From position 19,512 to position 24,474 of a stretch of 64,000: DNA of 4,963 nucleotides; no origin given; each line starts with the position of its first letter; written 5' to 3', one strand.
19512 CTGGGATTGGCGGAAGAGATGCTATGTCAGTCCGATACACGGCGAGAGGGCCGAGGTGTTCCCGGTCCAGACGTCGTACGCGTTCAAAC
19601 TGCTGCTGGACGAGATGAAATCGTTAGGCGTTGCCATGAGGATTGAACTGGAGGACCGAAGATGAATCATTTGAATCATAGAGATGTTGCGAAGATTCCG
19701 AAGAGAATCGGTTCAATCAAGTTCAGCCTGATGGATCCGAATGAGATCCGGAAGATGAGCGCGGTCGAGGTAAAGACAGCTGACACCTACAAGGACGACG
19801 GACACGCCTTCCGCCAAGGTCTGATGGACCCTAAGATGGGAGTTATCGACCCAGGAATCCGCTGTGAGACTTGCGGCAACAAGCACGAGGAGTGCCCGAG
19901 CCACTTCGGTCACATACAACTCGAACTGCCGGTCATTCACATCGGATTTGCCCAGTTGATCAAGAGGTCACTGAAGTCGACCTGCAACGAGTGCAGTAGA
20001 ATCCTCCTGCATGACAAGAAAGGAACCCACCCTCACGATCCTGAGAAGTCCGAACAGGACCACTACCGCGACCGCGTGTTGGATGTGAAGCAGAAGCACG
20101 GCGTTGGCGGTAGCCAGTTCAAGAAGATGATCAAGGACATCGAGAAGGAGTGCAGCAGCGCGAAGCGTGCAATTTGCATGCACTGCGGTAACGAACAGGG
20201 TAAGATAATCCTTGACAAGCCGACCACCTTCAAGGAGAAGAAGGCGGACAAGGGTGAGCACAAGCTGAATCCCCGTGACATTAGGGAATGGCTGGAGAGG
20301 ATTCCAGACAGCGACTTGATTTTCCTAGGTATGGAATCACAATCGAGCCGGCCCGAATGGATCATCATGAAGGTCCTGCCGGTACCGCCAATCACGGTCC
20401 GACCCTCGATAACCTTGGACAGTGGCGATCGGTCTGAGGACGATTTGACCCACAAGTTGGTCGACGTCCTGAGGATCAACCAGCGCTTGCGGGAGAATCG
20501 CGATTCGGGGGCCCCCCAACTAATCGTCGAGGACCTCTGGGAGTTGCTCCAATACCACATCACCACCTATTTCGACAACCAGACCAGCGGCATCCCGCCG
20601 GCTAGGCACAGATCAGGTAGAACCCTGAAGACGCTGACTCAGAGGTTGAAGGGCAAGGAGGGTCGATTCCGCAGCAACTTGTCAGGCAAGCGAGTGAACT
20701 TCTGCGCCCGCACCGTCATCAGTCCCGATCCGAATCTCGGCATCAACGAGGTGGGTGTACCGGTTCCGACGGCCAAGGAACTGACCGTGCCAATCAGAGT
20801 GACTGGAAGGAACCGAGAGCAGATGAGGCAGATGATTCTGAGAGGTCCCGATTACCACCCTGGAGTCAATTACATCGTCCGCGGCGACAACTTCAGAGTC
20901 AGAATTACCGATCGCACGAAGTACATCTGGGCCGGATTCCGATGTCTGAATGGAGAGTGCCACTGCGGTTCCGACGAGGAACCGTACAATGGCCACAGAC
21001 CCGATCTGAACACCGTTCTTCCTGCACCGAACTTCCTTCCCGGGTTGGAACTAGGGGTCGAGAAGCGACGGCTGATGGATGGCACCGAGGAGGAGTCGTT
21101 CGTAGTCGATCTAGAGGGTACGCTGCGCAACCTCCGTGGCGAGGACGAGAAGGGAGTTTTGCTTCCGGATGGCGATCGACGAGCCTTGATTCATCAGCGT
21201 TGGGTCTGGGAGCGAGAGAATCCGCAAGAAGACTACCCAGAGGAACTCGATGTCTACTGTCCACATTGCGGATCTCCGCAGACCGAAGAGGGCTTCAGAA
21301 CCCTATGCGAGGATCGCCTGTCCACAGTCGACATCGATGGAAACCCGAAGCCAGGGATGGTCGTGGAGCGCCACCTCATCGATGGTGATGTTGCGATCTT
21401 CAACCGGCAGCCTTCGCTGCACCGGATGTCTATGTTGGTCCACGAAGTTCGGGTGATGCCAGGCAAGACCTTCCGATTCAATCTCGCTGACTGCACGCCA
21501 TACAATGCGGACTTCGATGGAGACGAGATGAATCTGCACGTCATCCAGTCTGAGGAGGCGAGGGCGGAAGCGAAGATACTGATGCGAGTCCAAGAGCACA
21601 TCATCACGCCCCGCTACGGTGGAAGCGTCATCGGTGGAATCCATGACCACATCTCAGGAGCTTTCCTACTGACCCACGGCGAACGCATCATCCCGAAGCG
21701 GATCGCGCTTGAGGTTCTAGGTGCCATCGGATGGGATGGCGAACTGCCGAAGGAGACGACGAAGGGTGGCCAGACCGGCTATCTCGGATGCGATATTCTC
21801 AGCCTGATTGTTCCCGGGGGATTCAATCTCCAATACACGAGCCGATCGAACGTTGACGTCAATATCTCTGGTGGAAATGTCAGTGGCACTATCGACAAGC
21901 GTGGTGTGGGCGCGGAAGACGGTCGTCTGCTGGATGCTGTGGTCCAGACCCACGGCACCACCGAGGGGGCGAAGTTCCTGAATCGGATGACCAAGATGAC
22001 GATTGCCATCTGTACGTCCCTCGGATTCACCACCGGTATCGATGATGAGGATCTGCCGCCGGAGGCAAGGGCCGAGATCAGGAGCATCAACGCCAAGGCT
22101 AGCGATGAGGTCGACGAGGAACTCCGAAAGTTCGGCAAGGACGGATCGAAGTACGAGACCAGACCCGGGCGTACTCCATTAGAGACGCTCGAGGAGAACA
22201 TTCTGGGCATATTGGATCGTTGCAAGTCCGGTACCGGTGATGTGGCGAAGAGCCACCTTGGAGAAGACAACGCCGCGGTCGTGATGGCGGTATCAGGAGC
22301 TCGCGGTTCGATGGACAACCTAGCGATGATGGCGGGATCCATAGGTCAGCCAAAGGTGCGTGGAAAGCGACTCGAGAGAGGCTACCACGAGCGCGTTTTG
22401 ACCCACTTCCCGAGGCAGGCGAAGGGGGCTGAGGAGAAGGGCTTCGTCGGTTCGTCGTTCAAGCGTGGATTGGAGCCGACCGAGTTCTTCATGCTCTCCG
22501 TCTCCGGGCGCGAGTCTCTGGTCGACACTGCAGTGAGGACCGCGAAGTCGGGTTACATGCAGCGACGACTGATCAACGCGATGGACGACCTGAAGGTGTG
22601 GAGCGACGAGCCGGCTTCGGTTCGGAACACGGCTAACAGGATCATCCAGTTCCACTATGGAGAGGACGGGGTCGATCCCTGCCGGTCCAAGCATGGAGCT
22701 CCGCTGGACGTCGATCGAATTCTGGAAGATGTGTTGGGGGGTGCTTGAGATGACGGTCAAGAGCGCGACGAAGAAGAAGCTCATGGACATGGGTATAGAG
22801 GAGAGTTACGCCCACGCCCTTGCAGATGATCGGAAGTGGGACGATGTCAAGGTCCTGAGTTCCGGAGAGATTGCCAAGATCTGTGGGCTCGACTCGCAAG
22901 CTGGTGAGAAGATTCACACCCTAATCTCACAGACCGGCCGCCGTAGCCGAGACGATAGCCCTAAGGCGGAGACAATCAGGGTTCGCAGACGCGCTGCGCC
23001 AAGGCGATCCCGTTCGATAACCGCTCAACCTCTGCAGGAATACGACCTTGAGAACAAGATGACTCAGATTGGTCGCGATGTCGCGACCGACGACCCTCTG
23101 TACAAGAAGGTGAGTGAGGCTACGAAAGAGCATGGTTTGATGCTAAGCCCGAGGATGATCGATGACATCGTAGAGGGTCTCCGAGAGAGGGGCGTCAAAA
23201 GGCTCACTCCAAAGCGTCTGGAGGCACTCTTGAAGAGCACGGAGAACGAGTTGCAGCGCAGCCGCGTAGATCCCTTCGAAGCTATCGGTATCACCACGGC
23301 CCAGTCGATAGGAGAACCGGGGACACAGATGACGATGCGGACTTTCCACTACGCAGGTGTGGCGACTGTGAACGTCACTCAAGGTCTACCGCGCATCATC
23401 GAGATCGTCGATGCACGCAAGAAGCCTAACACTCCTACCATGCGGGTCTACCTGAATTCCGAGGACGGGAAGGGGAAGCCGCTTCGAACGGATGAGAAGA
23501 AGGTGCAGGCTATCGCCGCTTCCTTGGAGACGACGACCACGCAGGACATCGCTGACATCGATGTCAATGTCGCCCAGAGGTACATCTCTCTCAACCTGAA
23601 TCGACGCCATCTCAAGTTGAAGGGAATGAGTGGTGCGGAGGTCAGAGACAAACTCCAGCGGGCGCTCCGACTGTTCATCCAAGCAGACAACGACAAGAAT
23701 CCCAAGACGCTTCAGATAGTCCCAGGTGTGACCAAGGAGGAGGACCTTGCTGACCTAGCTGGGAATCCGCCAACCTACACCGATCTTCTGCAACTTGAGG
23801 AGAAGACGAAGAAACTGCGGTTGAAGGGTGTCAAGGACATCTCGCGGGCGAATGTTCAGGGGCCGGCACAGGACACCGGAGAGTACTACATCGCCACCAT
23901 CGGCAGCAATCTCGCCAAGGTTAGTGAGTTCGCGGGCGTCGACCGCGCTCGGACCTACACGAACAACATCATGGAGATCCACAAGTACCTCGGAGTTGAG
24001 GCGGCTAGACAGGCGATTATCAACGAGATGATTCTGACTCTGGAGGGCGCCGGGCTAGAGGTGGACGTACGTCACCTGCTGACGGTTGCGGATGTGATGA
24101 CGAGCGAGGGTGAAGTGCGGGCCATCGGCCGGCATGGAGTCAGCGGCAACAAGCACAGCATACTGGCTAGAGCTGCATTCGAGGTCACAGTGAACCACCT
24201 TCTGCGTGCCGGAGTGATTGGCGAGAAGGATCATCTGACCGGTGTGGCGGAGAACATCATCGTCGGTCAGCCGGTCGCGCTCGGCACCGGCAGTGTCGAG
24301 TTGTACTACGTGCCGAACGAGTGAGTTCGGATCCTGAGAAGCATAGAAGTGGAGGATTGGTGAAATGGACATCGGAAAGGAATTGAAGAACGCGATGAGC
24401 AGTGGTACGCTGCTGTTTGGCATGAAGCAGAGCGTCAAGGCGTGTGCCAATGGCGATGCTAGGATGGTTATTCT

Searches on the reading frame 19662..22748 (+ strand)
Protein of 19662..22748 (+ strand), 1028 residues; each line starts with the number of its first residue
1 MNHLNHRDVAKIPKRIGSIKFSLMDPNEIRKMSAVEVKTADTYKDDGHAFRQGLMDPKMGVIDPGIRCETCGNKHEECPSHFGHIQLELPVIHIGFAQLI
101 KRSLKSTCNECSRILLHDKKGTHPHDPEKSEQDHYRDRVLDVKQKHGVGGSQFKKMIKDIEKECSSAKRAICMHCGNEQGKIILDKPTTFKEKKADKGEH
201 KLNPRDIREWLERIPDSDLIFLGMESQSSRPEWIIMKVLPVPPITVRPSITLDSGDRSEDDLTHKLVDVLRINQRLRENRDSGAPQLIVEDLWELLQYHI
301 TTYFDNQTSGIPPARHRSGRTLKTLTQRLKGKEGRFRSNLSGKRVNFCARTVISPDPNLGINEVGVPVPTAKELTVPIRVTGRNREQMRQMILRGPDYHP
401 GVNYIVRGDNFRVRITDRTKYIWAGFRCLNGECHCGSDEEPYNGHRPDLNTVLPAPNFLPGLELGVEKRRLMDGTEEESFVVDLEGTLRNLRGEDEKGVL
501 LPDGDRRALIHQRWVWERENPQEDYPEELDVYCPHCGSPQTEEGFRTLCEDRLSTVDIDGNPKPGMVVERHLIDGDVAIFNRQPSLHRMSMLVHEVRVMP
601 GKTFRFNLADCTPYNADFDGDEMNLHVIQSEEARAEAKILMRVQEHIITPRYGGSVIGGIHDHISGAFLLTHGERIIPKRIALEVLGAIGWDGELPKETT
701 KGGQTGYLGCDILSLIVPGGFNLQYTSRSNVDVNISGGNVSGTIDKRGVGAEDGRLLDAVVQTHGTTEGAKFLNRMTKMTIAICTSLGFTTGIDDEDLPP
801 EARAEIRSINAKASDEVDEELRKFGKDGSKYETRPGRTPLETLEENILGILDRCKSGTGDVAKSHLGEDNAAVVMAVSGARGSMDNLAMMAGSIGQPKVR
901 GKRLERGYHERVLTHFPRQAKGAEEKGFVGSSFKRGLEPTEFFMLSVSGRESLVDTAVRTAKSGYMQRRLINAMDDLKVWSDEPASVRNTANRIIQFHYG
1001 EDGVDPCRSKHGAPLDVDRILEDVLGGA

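Call 82: search_protein_families(library=pfam, proteins=[window:19662-22748:+], max_evalue=0.00001)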
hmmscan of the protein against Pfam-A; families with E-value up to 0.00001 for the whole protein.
window:19662-22748:+ (1028 aa): 5 families
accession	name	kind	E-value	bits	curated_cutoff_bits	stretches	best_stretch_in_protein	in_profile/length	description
PF04997.17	RNA_pol_Rpb1_1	-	1.5e-100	337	39.7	1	14-340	2-312/312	RNA polymerase Rpb1, domain 1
PF00623.25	RNA_pol_Rpb1_2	-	5e-61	206.2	25.3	2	559-643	82-166/166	RNA polymerase Rpb1, domain 2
PF04983.23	RNA_pol_Rpb1_3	-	4.3e-22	79.2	28.9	1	646-795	1-161/162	RNA polymerase Rpb1, domain 3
PF05000.22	RNA_pol_Rpb1_4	-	2.5e-21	76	24.8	1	828-929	7-107/107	RNA polymerase Rpb1, domain 4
PF04998.22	RNA_pol_Rpb1_5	-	1.5e-19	70.9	28.5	1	936-1003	1-66/267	RNA polymerase Rpb1, domain 5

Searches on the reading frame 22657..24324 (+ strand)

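Call 82: search_protein_families(library=pfam, proteins=[window:22657-24324:+], max_evalue=0.00001)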
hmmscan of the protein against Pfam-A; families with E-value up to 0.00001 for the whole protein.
window:22657-24324:+ (555 aa): 1 family
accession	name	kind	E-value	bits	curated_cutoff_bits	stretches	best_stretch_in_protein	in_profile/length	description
PF04998.22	RNA_pol_Rpb1_5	-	6.2e-46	157.5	28.5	1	147-501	66-265/267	RNA polymerase Rpb1, domain 5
